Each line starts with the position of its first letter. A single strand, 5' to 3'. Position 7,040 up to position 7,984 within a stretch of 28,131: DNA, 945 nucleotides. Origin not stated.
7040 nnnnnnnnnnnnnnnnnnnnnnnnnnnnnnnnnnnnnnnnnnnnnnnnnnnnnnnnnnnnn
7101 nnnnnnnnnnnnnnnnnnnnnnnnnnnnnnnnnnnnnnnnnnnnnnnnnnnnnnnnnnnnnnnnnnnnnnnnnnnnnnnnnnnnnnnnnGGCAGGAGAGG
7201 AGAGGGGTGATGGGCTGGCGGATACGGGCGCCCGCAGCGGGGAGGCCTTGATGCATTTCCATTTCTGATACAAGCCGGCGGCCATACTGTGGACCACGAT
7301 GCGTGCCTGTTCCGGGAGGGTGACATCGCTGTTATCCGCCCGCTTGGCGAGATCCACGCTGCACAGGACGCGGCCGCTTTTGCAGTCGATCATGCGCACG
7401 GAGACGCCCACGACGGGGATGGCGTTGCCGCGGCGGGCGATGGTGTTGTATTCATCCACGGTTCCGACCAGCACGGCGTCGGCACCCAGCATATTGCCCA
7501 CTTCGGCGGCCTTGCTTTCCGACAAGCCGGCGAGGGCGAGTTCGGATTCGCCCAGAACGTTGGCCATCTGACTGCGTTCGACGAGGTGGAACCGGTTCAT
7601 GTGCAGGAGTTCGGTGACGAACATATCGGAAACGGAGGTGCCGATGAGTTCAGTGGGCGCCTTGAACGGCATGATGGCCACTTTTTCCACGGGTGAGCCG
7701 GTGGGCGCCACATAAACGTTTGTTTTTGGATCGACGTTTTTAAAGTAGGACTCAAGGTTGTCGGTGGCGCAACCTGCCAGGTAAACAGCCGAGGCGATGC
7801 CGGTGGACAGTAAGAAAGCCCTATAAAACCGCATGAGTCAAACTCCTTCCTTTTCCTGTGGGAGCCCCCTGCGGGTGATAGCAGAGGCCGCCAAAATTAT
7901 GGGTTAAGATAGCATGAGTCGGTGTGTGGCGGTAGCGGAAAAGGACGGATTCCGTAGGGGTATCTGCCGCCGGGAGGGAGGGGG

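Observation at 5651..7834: CsgG-like secretion-channel domain fused to five FN3 domains in one lipoprotein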

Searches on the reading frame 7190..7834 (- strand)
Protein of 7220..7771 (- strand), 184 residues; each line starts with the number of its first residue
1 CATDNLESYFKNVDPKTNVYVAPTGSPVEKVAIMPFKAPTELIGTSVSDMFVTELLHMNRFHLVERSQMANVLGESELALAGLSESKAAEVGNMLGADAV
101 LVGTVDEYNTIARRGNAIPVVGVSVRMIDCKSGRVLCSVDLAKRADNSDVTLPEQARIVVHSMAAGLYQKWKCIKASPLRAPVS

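Call 18: predict_structure(alignment_id=A1)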
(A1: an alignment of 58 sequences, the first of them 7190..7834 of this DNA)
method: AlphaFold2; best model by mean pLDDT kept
length: 215 residues; sequences in the alignment: 58
mean_pLDDT: 91.1   pTM: 0.81
mean pLDDT of the five models: 91.1, 90.8, 89.9, 89.7, 89.4
residues with pLDDT >= 90: 154; 70-90: 51; 50-70: 10; < 50: 0
segments of 3 or more residues with pLDDT < 50: none
pLDDT, mean of each block of 10 residues (from residue 1): 88 92 82 94 89 96 96 96 92 87 88 96 98 98 98 96 98 98 97 77 73 64
secondary structure, 60 per line:
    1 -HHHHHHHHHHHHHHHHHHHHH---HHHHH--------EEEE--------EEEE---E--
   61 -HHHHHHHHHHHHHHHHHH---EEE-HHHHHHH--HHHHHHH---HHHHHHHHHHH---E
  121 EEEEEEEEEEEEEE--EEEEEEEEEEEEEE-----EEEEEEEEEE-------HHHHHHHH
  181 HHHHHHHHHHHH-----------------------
elements in order: H2-22 H26-30 E39-42 E51-54 H62-79 E83-85 H87-93 H96-102 H106-116 E120-134 E137-150 E156-165 H173-192

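Call 27: search_solved_structures(query=A2, max_evalue=10, show_alignments=5)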
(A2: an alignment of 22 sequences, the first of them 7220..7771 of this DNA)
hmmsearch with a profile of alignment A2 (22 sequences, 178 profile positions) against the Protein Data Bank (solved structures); distinct sequences matched with E-value up to 10: 12.
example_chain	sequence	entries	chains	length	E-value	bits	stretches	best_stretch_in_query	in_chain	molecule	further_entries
4hrv_A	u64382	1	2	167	2.3e-06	30.6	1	90-167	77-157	Putative lipoprotein GNA1162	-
5t11_A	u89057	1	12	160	5.3e-06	29.4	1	86-167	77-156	Uncharacterized protein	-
5t10_A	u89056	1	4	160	9e-06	28.6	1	86-167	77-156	Uncharacterized protein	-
9h80_C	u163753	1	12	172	1.2e-05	28.2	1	87-167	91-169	PelC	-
5t0z_A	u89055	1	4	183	7.8e-05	25.6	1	32-171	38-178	Lipoprotein, putative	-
4q6z_A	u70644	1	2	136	0.85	12.4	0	91-134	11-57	Penicillin-binding protein activator LpoB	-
4uv3_A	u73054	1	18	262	0.88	12.4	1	80-144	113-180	CURLI PRODUCTION ASSEMBLY/TRANSPORT COMPONENT CSGG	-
4uv2_A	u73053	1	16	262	0.88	12.4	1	80-144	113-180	CURLI PRODUCTION TRANSPORT COMPONENT CSGG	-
6si7_P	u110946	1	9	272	0.97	12.2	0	80-144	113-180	Curli production assembly/transport component CsgG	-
3x2r_D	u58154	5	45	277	1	12.2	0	80-144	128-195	CsgG | Curli production assembly/transport protein CsgG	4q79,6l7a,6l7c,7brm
6lqh_A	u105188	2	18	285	1.1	12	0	80-144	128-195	Curli production assembly/transport component CsgG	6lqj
2z6i_A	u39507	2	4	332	1.9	11.3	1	67-104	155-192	Trans-2-enoyl-ACP reductase II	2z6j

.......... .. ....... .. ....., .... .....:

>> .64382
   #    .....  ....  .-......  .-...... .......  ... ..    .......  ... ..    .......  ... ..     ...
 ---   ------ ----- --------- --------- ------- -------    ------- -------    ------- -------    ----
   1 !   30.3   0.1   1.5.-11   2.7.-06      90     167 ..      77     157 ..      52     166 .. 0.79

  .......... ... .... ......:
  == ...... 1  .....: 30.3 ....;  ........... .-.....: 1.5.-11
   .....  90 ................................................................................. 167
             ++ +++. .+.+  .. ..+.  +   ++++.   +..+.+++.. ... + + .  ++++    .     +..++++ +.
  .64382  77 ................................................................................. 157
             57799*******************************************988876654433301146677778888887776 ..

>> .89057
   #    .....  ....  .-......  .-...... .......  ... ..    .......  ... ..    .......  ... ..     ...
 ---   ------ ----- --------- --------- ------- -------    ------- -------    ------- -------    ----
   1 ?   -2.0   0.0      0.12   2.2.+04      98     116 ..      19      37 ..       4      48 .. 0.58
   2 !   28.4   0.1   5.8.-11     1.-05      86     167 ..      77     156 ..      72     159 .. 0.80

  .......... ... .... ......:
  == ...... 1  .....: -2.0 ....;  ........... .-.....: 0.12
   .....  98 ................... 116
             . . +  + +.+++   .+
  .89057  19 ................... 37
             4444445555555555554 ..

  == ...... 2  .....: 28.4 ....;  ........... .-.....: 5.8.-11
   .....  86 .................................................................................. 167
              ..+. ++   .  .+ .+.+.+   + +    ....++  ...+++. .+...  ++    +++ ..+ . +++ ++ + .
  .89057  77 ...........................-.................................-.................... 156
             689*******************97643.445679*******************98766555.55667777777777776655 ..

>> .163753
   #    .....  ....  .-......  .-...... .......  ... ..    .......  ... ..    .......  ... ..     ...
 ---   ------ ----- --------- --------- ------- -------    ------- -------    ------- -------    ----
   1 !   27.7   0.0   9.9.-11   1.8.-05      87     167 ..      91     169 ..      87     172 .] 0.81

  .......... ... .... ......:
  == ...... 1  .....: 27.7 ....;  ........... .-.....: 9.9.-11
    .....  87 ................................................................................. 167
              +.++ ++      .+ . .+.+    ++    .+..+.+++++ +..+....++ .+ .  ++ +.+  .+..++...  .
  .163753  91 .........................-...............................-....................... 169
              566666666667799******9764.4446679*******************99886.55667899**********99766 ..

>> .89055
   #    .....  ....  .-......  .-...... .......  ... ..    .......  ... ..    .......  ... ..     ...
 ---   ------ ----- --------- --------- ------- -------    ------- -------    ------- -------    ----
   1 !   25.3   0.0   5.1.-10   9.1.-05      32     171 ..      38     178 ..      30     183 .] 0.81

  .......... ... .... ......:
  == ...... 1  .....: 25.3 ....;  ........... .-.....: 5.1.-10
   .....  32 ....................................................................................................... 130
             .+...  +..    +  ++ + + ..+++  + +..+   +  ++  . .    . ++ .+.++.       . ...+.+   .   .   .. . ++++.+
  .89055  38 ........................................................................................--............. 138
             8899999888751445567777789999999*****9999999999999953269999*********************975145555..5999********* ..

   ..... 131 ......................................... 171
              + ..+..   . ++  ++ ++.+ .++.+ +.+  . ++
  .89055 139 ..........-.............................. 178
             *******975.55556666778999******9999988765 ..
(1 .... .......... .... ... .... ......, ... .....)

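Call 28: search_protein_families(library=pfam, alignment_id=A2, max_evalue=0.01)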
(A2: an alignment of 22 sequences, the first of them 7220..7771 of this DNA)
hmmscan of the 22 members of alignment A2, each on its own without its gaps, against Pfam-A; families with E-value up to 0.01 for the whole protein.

A. member 1, window:7220-7771:- (184 aa): 3 families
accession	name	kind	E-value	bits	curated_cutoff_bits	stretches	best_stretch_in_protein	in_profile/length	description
PF03783.19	CsgG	-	3.8e-18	66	20.8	1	43-152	36-159/210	Curli production assembly/transport component CsgG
PF05643.16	GNA1162-like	-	0.00012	22.2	25.9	1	83-143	68-128/185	Putative lipoprotein GNA1162-like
PF13036.11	LpoB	-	0.00014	22.2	22.3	1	46-135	49-139/147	Peptidoglycan-synthase activator LpoB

B. families by the number of members that match (of 22 scanned): 7 families
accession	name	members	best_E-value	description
PF03783.19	CsgG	22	4.1e-19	Curli production assembly/transport component CsgG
PF05643.16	GNA1162-like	22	2.4e-07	Putative lipoprotein GNA1162-like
PF13036.11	LpoB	20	5.4e-07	Peptidoglycan-synthase activator LpoB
PF04052.18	TolB_N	3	0.0017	TolB amino-terminal domain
PF11684.13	DUF3280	3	0.0053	Protein of unknown function (DUF2380)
PF14011.11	ESX-1_EspG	1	0.0011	EspG family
PF17680.6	FlgO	1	0.0071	FlgO protein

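Call 39: find_related_loci(query=A2, collection=genome_contigs, flank=10000)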
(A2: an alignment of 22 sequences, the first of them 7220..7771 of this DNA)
Query A2 (184 aa) in genome_contigs; peptide patterns used: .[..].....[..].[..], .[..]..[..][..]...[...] (x = any residue, [..] = any of these).
124 stretches matched a pattern; 89 encode a relative of the query (tblastn E <= 1e-3); the best 80 are kept; 77 distinct loci.
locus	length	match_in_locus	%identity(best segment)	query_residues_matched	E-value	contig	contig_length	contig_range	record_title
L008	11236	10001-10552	100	1-184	6e-124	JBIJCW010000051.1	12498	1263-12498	MAG: Kiritimatiellia bacterium isolate ME2006-08-22D15_3300044611_group2_bin126 Rohwer_bin2518_scaffold_5647_c1, whole g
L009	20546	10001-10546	90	3-184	2e-111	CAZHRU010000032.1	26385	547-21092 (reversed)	MAG TPA_asm: uncultured Verrucomicrobiota bacterium isolate SRP272421_co4_615 genome assembly, contig: NODE_4006_length_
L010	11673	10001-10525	83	1-175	6e-98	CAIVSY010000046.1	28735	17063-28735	uncultured bacterium isolate LaPlata_bin-2000 genome assembly, contig: bin-2000:046/118, whole genome shotgun sequence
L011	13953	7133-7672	66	1-182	1e-78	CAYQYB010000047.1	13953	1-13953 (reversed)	MAG TPA_asm: uncultured Verrucomicrobiota bacterium isolate SRP220891_co2_89 genome assembly, contig: NODE_7071_length_1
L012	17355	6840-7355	66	1-172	1e-75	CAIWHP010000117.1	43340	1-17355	MAG: uncultured Lentisphaerae bacterium isolate Loclat_bin-07389 genome assembly, contig: bin-07389:117/280, whole genom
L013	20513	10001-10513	67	1-171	3e-75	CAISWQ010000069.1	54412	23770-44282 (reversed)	MAG: uncultured Lentisphaerae bacterium isolate LaPlata-15m-a_bin-260 genome assembly, contig: bin-260:069/125, whole ge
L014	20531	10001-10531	65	1-178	8e-75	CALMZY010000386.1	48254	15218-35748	MAG TPA_asm: uncultured Lentisphaerae bacterium isolate SRR8868559_bin.156_CONCOCT_v1.1_MAG genome assembly, contig: ERZ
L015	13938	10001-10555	63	1-182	1e-74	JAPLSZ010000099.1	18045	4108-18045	MAG: Kiritimatiellaeota bacterium isolate LacPavin_0419_WC90_MAG_64_8 LacPavin_0419_WC90_scaffold_306441, whole genome s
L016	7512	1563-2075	64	1-171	8e-74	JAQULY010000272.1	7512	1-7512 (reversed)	MAG: Kiritimatiellae bacterium isolate STD1_141 NODE_32060_length_7512_cov_2.975220_Sandtown_D1, whole genome shotgun se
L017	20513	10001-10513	63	1-171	1e-73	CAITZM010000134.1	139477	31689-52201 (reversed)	MAG: uncultured Lentisphaerae bacterium isolate LJ_bin-4696 genome assembly, contig: bin-4696:134/191, whole genome shot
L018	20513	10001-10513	64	1-171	8e-74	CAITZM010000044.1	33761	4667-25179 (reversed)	MAG: uncultured Lentisphaerae bacterium isolate LJ_bin-4696 genome assembly, contig: bin-4696:044/191, whole genome shot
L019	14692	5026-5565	62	1-180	2e-73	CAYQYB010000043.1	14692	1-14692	MAG TPA_asm: uncultured Verrucomicrobiota bacterium isolate SRP220891_co2_89 genome assembly, contig: NODE_6584_length_1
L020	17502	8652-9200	60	1-180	1e-72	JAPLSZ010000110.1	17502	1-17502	MAG: Kiritimatiellaeota bacterium isolate LacPavin_0419_WC90_MAG_64_8 LacPavin_0419_WC90_scaffold_215170, whole genome s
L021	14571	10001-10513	63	1-172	3e-72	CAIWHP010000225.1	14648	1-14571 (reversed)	MAG: uncultured Lentisphaerae bacterium isolate Loclat_bin-07389 genome assembly, contig: bin-07389:225/280, whole genom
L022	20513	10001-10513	63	1-172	3e-72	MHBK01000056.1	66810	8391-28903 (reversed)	MAG: Lentisphaerae bacterium GWF2_57_35 gwf2_scaffold_544, whole genome shotgun sequence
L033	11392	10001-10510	61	1-171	4e-67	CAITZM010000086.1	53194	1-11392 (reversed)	MAG: uncultured Lentisphaerae bacterium isolate LJ_bin-4696 genome assembly, contig: bin-4696:086/191, whole genome shot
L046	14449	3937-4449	65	1-172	2e-64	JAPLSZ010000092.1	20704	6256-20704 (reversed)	MAG: Kiritimatiellaeota bacterium isolate LacPavin_0419_WC90_MAG_64_8 LacPavin_0419_WC90_scaffold_211153, whole genome s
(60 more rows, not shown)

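Call 53: search_protein_representatives(protein=window:7220-7771:-)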
Query: 184 residues. Proteins with E-value up to 0.001 (for the whole library): 2553; up to 1e-10: 153; up to 1e-30: 56. The best 150 are listed.
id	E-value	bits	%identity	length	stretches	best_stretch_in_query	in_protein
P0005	3.6e-82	290.6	72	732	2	1-173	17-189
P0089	8.0e-66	237.4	63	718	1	1-182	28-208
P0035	1.5e-65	236.5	64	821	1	1-173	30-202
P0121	2.6e-65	235.7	65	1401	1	1-173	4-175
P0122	2.8e-65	235.6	61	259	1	1-173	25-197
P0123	1.8e-64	233.0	65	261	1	1-173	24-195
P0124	5.9e-61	221.5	61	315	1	1-174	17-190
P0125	7.6e-61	221.2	61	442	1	7-172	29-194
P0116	8.0e-60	217.9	57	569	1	1-178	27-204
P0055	3.8e-59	215.7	59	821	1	1-182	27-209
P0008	3.9e-59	215.6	61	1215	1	1-173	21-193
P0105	7.3e-59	214.7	57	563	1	1-182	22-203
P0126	9.0e-59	214.4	59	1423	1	7-181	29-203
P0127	1.9e-57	210.1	61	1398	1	7-176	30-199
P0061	2.1e-57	210.0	62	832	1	17-173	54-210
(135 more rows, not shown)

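Call 72: search_protein_families(library=ncbifam, proteins=[window:7220-7771:-], max_evalue=0.01)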
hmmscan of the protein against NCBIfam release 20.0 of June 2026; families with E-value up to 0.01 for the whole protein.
window:7220-7771:- (184 aa): 1 family
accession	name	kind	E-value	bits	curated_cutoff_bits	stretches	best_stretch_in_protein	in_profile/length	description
NF033161.1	lipo_LipL41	equivalog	7.3e-05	21.9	400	1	60-110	86-135/358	lipoprotein LipL41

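Call 74: fold_search(model_id=the predicted structure, library=pdb)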
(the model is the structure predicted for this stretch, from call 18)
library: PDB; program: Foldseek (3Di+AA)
matches with E <= 10: 1193; with E <= 0.001: 60
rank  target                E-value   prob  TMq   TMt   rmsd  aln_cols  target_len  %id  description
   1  5t0z_C                4.2e-10  1.00  0.53  0.71   5.7       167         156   17  PelC from Geobacter metallireducens (released 2017-03-15)
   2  5t0z_B                8.1e-10  1.00  0.53  0.70   5.3       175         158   17  PelC from Geobacter metallireducens (released 2017-03-15)
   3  5t0z_D                1.7e-09  1.00  0.53  0.71   5.3       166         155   17  PelC from Geobacter metallireducens (released 2017-03-15)
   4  5t0z_A                2.1e-09  1.00  0.53  0.70   5.3       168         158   17  PelC from Geobacter metallireducens (released 2017-03-15)
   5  5t10_B                2.4e-09  1.00  0.52  0.77   3.4       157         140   20  PelC dodecamer from Paraburkholderia phytofirmans, space group P6 (released 2017-03-15)
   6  5t10_C                3.6e-09  1.00  0.51  0.77   3.5       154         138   19  PelC dodecamer from Paraburkholderia phytofirmans, space group P6 (released 2017-03-15)
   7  5t11_B                4.0e-09  1.00  0.53  0.77   3.7       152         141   20  PelC L103M dodecamer from Paraburkholderia phytofirmans, space group C2 (released 2017-03-15)
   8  5t11_E                5.4e-09  1.00  0.51  0.76   4.0       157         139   20  PelC L103M dodecamer from Paraburkholderia phytofirmans, space group C2 (released 2017-03-15)
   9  5t11_H                6.1e-09  1.00  0.52  0.78   3.7       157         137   20  PelC L103M dodecamer from Paraburkholderia phytofirmans, space group C2 (released 2017-03-15)
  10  5t11_C                6.9e-09  1.00  0.51  0.78   3.4       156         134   19  PelC L103M dodecamer from Paraburkholderia phytofirmans, space group C2 (released 2017-03-15)
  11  5t10_A                7.7e-09  1.00  0.46  0.71   3.5       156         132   18  PelC dodecamer from Paraburkholderia phytofirmans, space group P6 (released 2017-03-15)
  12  5t11_F                9.3e-09  1.00  0.49  0.75   3.7       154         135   19  PelC L103M dodecamer from Paraburkholderia phytofirmans, space group C2 (released 2017-03-15)
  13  5t11_I                9.8e-09  1.00  0.53  0.81   3.1       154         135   20  PelC L103M dodecamer from Paraburkholderia phytofirmans, space group C2 (released 2017-03-15)
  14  5t11_G                1.6e-08  1.00  0.50  0.76   3.5       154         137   19  PelC L103M dodecamer from Paraburkholderia phytofirmans, space group C2 (released 2017-03-15)
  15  5t11_A                1.7e-08  1.00  0.51  0.77   3.6       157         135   20  PelC L103M dodecamer from Paraburkholderia phytofirmans, space group C2 (released 2017-03-15)
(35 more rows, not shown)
